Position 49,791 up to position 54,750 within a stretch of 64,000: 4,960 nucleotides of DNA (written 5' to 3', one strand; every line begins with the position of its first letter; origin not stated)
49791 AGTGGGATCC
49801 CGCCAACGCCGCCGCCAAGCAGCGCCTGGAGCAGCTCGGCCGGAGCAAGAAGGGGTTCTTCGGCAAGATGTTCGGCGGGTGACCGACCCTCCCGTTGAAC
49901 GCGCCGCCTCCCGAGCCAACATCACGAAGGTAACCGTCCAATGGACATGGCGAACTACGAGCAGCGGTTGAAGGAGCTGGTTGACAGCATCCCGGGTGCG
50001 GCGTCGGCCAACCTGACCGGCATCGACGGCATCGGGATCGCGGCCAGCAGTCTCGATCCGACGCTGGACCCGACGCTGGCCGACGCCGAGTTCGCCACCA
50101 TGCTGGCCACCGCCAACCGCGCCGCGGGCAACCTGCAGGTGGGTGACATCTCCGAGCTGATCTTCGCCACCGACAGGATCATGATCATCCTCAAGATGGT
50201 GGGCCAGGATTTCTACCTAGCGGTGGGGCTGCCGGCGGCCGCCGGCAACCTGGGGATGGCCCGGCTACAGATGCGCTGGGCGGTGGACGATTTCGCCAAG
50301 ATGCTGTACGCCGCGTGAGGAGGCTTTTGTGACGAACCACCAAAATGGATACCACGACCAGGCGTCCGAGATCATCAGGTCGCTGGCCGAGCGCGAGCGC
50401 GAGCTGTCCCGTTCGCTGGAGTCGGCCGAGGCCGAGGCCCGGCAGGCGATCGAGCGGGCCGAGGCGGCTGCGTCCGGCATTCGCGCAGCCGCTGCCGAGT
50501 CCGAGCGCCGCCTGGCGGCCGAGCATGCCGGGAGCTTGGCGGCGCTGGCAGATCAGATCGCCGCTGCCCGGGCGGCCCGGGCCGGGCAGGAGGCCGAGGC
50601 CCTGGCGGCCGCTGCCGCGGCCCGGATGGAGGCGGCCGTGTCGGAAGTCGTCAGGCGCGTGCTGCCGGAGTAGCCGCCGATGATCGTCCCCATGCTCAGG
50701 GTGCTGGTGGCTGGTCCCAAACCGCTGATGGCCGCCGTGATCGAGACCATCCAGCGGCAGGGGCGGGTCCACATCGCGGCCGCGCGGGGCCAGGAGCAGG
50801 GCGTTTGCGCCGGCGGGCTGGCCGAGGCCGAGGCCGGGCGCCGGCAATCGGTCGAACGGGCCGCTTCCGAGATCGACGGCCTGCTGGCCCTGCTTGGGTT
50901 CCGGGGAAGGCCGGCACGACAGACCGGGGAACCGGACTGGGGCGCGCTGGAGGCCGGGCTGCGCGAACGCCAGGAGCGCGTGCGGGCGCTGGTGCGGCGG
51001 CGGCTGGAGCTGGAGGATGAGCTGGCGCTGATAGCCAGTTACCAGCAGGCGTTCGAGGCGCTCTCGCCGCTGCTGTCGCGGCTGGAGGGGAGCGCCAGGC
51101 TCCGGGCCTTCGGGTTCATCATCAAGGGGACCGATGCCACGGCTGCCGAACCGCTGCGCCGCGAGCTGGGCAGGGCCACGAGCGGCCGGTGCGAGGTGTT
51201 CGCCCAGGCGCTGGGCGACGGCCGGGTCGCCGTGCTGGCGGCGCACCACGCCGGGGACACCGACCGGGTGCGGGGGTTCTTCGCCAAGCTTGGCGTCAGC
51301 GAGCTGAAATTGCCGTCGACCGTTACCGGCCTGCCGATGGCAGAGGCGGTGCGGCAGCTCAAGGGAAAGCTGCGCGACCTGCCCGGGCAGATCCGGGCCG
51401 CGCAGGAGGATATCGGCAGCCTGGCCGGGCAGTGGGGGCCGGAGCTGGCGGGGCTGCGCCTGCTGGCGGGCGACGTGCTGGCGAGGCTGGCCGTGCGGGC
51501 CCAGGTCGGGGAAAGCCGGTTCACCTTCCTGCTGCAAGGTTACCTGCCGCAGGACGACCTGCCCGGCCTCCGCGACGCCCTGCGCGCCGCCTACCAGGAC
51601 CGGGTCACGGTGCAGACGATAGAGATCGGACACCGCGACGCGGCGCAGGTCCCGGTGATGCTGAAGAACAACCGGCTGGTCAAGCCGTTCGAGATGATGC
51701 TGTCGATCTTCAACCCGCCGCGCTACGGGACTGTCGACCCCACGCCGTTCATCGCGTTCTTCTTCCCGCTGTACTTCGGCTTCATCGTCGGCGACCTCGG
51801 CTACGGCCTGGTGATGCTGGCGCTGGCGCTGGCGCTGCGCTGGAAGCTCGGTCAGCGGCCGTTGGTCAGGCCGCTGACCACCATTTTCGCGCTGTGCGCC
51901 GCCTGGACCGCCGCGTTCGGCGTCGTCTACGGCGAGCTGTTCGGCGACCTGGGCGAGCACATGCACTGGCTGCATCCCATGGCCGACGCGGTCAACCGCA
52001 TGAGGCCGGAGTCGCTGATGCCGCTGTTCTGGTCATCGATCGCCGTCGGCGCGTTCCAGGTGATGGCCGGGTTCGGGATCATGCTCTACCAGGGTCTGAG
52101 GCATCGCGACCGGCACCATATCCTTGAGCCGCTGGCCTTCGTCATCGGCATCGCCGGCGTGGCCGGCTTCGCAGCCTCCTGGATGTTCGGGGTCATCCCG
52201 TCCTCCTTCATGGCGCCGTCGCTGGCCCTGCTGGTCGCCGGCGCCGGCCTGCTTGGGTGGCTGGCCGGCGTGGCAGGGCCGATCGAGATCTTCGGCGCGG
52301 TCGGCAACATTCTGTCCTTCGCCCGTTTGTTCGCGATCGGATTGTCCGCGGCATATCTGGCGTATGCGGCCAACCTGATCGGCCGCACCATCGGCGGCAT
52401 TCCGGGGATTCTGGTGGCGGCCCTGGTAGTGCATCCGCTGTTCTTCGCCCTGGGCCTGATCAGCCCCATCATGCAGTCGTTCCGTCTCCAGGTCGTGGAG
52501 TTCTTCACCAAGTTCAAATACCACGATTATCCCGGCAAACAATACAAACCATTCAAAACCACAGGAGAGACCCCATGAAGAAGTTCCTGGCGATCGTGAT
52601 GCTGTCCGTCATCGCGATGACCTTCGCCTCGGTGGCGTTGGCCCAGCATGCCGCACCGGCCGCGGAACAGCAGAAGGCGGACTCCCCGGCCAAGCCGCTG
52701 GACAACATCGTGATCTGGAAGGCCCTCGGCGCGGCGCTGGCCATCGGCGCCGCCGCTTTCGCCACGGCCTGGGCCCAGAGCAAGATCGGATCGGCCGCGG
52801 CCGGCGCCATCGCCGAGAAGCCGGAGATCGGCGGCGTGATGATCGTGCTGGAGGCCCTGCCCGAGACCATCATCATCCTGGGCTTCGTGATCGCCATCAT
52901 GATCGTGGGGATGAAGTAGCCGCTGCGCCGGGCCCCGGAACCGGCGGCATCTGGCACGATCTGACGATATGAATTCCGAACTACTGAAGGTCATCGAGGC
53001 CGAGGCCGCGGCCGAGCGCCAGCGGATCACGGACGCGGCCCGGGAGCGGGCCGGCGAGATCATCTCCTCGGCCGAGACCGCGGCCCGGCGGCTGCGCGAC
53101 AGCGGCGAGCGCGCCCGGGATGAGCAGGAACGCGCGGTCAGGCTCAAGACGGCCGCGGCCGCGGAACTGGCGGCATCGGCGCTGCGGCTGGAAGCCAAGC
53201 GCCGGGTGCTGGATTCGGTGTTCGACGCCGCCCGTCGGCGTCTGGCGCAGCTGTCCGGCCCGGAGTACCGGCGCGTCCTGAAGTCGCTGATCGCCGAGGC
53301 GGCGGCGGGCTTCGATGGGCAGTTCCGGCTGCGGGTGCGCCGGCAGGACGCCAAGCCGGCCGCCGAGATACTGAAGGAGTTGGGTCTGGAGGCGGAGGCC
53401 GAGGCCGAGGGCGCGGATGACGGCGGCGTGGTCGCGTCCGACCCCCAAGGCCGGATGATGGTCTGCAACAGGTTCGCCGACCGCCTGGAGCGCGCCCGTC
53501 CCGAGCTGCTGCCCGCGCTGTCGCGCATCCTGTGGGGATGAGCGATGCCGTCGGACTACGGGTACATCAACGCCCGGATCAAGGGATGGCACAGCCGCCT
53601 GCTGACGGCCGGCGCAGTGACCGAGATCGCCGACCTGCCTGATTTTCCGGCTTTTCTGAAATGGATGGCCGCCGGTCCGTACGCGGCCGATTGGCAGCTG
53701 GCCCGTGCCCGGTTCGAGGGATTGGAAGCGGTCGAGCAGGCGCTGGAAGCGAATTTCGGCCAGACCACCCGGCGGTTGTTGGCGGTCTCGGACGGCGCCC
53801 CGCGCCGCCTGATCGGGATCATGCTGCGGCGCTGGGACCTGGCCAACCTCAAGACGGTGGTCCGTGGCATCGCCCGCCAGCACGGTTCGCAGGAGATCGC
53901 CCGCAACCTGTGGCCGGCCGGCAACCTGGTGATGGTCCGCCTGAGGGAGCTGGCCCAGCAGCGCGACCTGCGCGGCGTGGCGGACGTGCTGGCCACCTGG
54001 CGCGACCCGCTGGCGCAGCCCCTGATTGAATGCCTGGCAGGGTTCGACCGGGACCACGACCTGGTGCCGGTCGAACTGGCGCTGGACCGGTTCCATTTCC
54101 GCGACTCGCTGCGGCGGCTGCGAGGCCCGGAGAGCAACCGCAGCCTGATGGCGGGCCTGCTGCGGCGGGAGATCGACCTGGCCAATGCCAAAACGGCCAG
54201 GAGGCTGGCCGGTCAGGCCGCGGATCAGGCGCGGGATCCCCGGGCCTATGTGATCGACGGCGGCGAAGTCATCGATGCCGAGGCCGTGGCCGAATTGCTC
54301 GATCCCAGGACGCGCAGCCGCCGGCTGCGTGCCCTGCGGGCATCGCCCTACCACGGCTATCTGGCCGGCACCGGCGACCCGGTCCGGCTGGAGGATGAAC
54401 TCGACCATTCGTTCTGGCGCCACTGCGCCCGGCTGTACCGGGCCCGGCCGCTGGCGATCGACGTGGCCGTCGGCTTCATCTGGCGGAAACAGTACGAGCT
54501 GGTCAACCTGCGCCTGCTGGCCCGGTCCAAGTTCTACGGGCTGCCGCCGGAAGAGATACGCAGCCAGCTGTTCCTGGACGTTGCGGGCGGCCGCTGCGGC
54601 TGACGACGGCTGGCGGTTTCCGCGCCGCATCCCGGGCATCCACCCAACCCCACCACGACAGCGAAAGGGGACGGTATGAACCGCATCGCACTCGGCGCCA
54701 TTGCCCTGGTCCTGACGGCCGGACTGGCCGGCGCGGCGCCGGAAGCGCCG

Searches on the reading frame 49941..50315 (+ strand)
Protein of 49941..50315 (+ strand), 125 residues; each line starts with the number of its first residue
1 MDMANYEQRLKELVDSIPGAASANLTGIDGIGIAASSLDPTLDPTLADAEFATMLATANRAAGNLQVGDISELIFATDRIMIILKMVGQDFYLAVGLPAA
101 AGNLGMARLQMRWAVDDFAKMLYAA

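Call 32: search_protein_families(library=pfam, proteins=[window:49941-50315:+], max_evalue=1)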
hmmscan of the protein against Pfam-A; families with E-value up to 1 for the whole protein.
window:49941-50315:+ (125 aa): 1 family
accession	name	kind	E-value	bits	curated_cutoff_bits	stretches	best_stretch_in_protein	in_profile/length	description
PF03259.23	Robl_LC7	-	0.00013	22.1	23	1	10-95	5-89/91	Roadblock/LC7 domain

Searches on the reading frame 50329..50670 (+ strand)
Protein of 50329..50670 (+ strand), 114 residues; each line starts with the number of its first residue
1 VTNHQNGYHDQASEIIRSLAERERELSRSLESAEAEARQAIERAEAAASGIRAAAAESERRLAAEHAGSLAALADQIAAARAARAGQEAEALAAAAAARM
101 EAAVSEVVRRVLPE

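Call 32: search_protein_families(library=pfam, proteins=[window:50329-50670:+], max_evalue=1)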
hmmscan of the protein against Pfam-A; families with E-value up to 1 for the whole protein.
window:50329-50670:+ (114 aa): 2 families
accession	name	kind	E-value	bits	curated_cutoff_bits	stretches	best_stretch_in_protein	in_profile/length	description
PF16999.10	V-ATPase_G_2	-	3.7e-16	60.1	28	1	10-113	1-104/104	Vacuolar (H+)-ATPase G subunit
PF21342.2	SoxA-TsdA_cyt-c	-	0.098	13.1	27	1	65-107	40-82/88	SoxA/TsdA, cytochrome c domain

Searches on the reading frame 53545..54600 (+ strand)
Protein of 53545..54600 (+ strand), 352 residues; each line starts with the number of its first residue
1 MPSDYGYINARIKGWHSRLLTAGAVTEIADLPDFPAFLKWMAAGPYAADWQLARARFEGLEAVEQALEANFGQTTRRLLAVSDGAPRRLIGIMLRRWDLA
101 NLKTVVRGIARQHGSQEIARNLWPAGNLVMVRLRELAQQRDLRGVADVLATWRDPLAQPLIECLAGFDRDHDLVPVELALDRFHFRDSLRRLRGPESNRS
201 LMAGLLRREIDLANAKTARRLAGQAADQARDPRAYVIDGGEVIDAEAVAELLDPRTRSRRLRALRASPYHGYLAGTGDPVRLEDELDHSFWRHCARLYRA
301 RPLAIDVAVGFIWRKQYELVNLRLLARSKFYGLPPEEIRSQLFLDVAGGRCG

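Call 7: search_protein_families(library=pfam, proteins=[window:53545-54600:+], max_evalue=0.01)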
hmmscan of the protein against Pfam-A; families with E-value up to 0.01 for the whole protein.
window:53545-54600:+ (352 aa): 1 family
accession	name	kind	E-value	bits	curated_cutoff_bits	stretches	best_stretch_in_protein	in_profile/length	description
PF01992.21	vATP-synt_AC39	-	7.4e-55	187.1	29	1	8-340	1-338/339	ATP synthase (C/AC39) subunit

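Call 8: search_protein_families(library=ncbifam, proteins=[window:53545-54600:+], max_evalue=0.01)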
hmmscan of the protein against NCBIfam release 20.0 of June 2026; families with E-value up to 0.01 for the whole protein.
window:53545-54600:+ (352 aa): 6 families
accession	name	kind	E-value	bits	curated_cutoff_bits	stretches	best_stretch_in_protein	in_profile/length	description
TIGR02923.1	AhaC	equivalog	5.3e-52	177.2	240.5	1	3-342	3-347/348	ATP synthase A1 subunit C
NF002268.0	PRK01198.1-4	equivalog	4.1e-44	151.2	381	1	2-343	8-345/346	V-type ATP synthase subunit C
NF002265.0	PRK01198.1-1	equivalog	3.7e-37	128.2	534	1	3-343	7-350/352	V-type ATP synthase subunit C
NF002267.0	PRK01198.1-3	equivalog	1e-25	90.7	488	1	5-342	48-388/390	V-type ATP synthase subunit C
NF002266.0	PRK01198.1-2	equivalog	2.1e-25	89.4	270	1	3-342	4-328/333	V-type ATP synthase subunit C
NF002269.0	PRK01198.1-5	equivalog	1.8e-15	56.9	574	1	4-339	34-362/369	V-type ATP synthase subunit C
